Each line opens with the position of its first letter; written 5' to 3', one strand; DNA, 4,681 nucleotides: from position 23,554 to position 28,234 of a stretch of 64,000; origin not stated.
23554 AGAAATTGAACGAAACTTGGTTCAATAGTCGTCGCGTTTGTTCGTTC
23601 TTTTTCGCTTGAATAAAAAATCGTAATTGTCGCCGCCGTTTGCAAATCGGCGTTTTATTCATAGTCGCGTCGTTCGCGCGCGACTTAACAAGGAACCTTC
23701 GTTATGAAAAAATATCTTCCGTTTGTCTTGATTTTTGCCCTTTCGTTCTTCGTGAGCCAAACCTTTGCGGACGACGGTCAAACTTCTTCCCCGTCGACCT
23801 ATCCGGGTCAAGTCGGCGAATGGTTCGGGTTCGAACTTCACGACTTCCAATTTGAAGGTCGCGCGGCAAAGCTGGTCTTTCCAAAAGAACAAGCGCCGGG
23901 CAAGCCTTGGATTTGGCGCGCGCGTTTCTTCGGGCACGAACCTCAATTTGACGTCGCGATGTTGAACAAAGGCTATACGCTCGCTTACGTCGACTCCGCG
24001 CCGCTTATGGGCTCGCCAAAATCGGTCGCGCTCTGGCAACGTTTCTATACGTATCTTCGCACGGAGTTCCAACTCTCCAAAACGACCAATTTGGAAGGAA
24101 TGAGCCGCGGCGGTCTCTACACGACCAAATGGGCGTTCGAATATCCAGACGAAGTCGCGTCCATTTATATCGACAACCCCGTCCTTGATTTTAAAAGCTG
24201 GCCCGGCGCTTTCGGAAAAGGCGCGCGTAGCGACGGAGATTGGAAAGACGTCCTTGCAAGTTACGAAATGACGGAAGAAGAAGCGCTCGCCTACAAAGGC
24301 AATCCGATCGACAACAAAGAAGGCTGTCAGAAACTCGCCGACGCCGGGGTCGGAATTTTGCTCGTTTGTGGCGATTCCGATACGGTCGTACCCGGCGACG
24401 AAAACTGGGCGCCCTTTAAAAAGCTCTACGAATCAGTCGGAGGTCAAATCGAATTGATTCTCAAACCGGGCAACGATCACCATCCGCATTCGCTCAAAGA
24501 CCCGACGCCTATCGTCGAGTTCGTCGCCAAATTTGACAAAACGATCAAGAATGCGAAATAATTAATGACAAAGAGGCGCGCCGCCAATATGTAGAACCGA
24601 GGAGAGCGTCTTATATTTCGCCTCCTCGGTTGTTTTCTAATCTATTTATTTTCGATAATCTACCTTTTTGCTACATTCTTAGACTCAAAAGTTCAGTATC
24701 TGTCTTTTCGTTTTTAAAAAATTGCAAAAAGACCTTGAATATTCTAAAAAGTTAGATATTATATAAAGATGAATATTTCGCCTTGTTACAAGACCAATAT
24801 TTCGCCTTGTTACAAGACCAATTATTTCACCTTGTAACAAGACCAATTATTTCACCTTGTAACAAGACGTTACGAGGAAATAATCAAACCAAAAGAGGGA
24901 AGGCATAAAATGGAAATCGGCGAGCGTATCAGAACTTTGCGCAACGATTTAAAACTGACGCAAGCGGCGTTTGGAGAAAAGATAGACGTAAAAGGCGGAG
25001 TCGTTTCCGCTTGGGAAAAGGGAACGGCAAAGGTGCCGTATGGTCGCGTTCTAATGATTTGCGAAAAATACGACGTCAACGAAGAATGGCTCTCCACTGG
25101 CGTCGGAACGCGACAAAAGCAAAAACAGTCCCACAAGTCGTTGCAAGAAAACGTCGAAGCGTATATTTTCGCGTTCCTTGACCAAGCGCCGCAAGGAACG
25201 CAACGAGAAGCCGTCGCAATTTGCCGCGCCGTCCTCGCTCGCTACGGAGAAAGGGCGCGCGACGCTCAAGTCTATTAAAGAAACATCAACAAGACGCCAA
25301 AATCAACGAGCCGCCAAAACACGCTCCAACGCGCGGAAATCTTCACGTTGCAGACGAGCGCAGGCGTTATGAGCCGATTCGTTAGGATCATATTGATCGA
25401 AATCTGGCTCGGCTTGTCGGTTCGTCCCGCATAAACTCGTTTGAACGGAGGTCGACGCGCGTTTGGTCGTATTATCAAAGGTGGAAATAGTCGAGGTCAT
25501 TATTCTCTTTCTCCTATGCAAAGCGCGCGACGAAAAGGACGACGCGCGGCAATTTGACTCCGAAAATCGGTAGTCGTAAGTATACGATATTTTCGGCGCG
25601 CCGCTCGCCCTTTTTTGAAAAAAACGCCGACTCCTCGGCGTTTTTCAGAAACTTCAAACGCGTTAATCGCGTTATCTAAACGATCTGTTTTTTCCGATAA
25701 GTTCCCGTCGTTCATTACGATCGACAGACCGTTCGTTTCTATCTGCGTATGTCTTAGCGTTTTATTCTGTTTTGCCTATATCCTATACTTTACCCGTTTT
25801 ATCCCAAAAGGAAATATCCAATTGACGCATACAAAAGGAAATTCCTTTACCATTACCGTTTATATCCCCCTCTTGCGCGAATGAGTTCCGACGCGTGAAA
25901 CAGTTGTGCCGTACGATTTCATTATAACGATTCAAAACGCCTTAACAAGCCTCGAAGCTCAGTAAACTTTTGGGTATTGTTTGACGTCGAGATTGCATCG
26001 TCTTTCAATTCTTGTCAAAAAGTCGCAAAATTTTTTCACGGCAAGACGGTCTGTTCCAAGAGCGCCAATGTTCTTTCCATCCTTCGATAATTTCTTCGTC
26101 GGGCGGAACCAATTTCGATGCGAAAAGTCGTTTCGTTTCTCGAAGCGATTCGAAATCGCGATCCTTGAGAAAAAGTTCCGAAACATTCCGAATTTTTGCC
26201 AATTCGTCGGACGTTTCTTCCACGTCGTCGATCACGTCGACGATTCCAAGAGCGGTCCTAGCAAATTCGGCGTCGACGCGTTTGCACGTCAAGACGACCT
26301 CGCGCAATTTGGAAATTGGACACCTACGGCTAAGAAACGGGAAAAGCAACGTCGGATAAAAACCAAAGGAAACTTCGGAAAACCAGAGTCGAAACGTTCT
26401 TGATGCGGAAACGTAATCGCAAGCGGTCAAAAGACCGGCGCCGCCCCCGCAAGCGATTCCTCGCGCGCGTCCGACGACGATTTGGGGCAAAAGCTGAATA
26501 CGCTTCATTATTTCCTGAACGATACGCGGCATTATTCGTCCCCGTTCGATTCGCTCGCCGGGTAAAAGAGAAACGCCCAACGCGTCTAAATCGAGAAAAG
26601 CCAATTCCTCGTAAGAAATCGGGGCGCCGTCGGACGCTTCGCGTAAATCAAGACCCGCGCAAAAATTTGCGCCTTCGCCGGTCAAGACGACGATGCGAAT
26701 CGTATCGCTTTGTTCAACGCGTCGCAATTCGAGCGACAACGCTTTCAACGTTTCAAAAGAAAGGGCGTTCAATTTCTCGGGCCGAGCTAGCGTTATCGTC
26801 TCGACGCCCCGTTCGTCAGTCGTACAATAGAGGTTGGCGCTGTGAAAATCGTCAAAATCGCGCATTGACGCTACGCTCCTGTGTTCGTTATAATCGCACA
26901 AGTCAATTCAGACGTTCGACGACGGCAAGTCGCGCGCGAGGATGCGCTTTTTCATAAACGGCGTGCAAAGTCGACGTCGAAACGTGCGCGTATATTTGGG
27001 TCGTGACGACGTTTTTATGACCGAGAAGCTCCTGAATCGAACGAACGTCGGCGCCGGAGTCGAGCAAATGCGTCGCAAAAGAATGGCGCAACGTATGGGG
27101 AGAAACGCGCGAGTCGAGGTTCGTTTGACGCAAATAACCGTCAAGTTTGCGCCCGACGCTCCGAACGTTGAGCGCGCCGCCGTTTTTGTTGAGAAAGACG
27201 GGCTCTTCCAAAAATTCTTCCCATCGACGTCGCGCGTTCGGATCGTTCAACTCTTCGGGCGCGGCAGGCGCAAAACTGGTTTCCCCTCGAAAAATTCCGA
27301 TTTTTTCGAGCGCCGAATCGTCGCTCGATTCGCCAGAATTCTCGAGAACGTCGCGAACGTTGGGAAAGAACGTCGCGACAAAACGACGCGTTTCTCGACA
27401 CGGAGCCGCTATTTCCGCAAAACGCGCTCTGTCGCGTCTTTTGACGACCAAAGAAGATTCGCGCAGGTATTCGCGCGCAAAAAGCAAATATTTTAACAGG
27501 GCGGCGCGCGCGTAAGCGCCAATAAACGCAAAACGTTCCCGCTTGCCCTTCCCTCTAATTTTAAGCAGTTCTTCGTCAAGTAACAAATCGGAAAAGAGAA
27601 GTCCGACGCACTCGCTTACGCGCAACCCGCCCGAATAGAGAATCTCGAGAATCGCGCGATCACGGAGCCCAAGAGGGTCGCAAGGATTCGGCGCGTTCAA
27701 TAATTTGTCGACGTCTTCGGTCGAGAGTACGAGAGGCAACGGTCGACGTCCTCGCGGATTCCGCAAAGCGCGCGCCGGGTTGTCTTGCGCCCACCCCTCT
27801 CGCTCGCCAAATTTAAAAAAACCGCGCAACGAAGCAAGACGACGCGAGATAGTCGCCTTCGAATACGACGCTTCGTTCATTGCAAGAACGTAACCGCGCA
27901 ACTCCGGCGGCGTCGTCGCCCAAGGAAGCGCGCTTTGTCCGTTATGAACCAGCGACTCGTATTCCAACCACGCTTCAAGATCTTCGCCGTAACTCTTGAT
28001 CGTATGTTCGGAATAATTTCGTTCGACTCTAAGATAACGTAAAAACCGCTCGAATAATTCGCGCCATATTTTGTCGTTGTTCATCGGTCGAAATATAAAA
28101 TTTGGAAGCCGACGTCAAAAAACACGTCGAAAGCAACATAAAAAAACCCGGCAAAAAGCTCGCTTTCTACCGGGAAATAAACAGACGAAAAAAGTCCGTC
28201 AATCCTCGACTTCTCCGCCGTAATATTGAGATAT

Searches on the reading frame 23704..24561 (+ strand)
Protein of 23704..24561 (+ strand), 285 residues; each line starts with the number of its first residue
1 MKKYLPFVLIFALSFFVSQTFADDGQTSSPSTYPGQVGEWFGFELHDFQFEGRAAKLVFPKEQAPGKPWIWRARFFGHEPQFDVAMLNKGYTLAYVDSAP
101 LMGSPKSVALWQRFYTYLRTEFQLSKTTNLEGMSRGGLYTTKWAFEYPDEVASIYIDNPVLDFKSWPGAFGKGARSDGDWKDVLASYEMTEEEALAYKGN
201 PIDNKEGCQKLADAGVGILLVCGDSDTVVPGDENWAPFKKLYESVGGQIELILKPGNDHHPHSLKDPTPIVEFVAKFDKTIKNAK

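Call 13: search_protein_families(library=pfam, proteins=[window:23704-24561:+], max_evalue=0.001)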
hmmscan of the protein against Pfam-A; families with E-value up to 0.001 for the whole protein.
window:23704-24561:+ (285 aa): 1 family
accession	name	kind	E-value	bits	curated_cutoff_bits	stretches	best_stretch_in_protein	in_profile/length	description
PF00561.26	Abhydrolase_1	-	0.00011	22.4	25.8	0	113-184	57-127/245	alpha/beta hydrolase fold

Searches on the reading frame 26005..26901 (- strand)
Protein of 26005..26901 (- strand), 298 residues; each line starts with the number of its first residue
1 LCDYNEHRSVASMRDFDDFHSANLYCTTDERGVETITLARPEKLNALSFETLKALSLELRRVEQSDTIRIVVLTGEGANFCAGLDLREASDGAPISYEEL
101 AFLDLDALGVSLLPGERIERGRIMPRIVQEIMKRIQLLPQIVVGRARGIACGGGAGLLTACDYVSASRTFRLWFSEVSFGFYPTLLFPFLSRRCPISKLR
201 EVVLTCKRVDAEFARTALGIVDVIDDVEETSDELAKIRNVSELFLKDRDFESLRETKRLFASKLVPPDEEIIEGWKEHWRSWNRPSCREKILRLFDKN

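Call 13: search_protein_families(library=pfam, proteins=[window:26005-26901:-], max_evalue=0.001)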
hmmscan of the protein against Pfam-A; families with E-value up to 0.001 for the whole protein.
window:26005-26901:- (298 aa): 2 families
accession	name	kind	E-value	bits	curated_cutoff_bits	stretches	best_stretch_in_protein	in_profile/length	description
PF00378.25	ECH_1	-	3.3e-29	102.4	27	2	128-234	77-183/251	Enoyl-CoA hydratase/isomerase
PF16113.10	ECH_2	-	5.4e-19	69.3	27.2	1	34-225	2-172/335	Enoyl-CoA hydratase/isomerase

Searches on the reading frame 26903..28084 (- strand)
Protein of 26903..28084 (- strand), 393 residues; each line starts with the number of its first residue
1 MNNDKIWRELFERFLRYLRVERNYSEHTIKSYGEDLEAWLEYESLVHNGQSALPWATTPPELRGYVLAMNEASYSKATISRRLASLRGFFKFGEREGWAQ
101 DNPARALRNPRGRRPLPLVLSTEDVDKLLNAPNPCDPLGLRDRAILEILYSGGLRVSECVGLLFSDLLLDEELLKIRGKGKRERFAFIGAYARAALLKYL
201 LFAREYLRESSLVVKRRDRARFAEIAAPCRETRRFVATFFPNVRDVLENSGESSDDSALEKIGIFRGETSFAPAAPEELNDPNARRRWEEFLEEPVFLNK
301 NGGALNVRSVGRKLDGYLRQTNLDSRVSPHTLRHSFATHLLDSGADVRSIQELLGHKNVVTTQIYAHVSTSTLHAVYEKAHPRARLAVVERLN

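Call 13: search_protein_families(library=pfam, proteins=[window:26903-28084:-], max_evalue=0.001)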
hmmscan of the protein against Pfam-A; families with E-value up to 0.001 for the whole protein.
window:26903-28084:- (393 aa): 3 families
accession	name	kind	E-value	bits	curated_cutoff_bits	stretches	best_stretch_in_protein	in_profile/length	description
PF00589.27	Phage_integrase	-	1e-36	126.8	27.1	2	294-370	94-170/172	Phage integrase family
PF02899.23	Phage_int_SAM_1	-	1e-17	64.6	22.3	1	12-97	2-83/83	Phage integrase, N-terminal SAM-like domain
PF13495.12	Phage_int_SAM_4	-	0.00038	21.2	27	0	10-96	1-81/85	Phage integrase, N-terminal SAM-like domain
